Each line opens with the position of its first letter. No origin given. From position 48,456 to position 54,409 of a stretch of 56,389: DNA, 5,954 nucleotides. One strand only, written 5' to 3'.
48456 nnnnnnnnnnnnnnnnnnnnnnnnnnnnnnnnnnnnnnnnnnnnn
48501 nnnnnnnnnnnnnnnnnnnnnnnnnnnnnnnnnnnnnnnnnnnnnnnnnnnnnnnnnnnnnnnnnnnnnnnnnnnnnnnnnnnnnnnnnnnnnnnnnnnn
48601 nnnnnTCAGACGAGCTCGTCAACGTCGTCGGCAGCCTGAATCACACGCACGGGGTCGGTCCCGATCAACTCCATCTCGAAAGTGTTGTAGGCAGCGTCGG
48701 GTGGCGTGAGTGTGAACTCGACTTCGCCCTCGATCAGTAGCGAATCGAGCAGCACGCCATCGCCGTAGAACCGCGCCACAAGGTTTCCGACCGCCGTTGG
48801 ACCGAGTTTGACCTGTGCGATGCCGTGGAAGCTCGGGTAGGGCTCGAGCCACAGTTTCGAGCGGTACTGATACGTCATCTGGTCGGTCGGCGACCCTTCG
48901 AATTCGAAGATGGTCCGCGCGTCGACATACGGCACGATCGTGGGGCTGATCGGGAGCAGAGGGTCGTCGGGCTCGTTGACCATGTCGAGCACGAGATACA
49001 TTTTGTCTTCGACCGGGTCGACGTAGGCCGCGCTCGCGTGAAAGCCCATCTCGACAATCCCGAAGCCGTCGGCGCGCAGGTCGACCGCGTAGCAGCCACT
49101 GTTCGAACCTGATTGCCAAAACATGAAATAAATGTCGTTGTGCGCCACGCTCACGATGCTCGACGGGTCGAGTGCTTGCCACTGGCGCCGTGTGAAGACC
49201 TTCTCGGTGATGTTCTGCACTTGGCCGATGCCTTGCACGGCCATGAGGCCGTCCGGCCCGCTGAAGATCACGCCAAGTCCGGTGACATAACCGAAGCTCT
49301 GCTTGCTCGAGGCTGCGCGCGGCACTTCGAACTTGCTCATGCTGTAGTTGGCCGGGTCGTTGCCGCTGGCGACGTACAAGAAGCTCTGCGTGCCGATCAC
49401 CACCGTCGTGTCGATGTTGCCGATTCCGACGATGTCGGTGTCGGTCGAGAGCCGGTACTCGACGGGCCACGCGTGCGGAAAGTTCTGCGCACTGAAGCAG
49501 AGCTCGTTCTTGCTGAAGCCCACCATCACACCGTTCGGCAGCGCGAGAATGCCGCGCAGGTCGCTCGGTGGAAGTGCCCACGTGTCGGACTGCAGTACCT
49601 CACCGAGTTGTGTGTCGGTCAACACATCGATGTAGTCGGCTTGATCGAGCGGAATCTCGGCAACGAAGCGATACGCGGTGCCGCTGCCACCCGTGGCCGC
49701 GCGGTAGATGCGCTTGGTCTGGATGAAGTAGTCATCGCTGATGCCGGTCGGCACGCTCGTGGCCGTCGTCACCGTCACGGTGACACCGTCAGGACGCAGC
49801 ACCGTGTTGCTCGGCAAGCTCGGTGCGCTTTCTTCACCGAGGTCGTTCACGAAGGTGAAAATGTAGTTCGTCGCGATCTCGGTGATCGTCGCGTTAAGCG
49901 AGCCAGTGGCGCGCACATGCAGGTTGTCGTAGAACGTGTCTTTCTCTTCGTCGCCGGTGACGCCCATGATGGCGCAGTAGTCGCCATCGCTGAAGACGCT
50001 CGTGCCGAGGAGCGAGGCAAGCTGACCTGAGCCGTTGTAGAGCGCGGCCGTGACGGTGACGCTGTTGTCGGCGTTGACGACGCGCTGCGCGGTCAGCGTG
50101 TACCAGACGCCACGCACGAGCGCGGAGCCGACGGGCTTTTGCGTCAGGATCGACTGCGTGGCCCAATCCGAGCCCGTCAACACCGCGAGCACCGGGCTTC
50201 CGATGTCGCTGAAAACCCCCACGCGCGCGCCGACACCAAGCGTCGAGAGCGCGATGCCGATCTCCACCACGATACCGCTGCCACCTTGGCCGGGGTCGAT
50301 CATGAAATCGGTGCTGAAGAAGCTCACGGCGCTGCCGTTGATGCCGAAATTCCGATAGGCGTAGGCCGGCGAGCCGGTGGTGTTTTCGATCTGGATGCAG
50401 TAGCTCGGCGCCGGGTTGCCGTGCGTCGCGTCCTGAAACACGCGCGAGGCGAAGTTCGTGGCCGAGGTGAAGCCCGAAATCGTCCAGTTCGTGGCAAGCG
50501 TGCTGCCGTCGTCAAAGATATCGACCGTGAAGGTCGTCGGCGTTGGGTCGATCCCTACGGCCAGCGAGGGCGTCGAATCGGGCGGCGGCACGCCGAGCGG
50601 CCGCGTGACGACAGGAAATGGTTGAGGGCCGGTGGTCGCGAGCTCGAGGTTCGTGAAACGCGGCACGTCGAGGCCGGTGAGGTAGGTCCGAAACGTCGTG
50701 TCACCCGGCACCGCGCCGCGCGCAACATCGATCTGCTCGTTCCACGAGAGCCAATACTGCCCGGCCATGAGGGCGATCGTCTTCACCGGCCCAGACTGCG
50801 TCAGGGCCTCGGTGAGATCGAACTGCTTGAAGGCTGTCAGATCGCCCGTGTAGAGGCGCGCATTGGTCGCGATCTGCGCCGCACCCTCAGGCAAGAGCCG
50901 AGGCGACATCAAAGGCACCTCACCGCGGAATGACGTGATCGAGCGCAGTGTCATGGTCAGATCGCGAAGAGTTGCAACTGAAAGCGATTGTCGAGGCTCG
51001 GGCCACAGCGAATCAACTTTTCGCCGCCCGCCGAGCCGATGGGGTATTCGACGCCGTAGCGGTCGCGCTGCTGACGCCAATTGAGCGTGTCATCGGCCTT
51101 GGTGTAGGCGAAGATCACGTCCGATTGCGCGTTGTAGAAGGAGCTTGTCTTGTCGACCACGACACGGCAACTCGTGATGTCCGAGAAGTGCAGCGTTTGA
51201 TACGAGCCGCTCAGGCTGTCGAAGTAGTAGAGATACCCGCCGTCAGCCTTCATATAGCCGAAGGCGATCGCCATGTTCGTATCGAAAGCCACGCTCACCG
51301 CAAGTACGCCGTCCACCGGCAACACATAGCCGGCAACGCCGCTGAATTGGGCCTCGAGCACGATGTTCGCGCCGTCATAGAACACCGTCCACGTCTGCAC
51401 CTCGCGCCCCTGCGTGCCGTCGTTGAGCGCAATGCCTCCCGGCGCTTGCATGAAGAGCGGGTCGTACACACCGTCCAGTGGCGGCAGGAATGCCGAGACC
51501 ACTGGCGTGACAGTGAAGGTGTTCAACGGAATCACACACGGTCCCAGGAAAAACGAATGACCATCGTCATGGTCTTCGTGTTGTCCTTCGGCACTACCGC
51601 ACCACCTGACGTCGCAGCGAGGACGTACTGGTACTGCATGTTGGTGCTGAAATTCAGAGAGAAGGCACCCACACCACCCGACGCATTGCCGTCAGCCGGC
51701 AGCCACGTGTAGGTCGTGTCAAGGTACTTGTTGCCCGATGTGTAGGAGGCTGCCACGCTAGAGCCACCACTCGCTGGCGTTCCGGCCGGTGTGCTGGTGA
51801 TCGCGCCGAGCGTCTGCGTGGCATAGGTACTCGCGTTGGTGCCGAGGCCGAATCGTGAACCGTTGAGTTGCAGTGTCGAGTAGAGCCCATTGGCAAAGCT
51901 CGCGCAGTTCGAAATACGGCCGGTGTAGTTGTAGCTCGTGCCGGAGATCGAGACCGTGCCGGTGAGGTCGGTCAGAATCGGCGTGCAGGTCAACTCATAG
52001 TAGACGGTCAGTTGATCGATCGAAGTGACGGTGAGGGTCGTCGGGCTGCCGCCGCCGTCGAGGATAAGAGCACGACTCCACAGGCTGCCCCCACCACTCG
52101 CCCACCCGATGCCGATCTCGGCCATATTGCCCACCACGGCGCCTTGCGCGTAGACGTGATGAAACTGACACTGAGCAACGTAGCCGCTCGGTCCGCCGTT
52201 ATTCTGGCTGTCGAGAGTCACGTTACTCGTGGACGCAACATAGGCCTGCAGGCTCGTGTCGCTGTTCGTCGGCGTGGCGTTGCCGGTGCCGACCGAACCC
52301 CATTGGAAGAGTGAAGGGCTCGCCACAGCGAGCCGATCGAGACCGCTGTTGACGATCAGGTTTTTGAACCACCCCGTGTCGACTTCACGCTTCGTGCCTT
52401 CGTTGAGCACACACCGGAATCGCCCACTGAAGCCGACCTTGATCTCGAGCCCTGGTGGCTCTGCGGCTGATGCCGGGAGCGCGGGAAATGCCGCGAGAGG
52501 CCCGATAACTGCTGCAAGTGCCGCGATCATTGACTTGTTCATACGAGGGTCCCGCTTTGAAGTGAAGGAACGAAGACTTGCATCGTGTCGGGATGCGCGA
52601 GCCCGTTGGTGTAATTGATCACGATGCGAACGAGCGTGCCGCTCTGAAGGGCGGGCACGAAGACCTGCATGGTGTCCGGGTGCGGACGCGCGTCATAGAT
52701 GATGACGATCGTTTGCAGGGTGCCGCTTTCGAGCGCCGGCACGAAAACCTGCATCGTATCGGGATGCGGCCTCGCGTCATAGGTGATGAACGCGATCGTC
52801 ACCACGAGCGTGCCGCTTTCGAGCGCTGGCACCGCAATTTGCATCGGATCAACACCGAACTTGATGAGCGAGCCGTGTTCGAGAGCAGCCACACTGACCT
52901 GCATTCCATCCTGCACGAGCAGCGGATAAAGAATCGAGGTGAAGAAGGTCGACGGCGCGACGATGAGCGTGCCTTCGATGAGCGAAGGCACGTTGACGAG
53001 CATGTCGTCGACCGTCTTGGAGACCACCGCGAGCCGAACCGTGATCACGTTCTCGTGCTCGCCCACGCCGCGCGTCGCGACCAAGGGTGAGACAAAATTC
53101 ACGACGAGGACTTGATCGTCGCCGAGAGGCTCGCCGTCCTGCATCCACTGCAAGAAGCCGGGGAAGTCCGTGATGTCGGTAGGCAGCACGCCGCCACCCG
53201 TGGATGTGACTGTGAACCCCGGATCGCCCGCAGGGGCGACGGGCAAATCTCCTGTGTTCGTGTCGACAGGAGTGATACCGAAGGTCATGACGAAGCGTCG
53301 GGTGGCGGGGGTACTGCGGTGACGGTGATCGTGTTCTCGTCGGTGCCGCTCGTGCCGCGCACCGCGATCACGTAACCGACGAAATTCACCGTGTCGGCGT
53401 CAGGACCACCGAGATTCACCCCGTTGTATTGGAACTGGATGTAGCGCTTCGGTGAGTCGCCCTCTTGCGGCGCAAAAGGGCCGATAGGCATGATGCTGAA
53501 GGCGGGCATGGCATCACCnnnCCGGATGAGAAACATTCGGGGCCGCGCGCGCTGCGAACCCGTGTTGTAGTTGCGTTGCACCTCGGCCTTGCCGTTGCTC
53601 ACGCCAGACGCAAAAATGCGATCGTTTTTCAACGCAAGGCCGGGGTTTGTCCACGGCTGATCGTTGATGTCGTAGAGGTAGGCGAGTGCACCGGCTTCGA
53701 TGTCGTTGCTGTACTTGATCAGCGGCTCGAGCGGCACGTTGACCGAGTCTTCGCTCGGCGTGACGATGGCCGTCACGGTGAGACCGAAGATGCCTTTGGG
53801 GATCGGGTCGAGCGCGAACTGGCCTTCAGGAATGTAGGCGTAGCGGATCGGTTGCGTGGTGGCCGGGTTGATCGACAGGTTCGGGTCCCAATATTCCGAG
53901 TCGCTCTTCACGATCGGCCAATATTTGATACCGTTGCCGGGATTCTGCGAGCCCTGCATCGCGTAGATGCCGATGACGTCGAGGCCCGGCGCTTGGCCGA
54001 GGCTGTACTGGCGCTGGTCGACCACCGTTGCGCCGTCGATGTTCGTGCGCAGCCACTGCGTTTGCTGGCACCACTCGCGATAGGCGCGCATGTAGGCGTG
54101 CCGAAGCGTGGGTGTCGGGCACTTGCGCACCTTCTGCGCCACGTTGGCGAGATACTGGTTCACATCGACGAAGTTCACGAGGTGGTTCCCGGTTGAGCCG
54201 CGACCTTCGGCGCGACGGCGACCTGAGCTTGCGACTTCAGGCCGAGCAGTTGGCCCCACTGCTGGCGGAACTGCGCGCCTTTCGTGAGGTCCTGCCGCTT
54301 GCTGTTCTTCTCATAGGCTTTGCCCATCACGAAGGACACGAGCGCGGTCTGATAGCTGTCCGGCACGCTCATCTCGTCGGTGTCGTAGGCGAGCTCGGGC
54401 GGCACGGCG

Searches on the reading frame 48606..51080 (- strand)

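Call 31: search_protein_families(library=phrogs, max_evalue=0.001, proteins=[window:48606-51080:-])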
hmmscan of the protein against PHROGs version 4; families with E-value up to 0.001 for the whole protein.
window:48606-51080:- (824 aa): 2 families
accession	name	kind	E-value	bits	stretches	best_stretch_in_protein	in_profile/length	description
phrog_511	-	head and packaging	7.7e-113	379.5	1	32-823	308-858/862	internal virion protein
phrog_17680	-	unknown function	1.9e-38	133.8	2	404-548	149-290/356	-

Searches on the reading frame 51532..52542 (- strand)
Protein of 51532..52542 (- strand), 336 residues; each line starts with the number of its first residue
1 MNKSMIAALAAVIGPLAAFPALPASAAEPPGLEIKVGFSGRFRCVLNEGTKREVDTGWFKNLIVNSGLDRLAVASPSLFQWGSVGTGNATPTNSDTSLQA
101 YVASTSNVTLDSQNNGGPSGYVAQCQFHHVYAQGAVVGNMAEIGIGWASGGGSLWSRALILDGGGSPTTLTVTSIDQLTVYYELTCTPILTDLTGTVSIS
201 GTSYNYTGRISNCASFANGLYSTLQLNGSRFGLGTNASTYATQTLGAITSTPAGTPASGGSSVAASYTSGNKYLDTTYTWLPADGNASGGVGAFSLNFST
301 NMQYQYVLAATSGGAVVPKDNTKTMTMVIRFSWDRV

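Call 31: search_protein_families(library=phrogs, max_evalue=0.001, proteins=[window:51532-52542:-])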
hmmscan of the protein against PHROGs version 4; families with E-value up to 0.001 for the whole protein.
window:51532-52542:- (336 aa): 3 families
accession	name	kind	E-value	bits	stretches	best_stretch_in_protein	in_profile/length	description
phrog_4176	-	tail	3e-52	179.1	1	34-336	4-308/309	tail fiber protein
phrog_5417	-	unknown function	1.2e-08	35.9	1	52-159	24-136/156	-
phrog_20420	-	head and packaging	2.4e-05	24.7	1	78-204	28-163/297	virion structural protein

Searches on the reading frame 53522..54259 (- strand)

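Call 86: search_protein_families(library=phrogs, max_evalue=0.001, proteins=[window:53522-54259:-])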
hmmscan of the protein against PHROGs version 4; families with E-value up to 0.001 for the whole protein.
window:53522-54259:- (246 aa): 1 family
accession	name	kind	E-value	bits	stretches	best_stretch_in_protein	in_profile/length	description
phrog_437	-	head and packaging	1.8e-19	71.1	1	31-243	2-202/203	virion structural protein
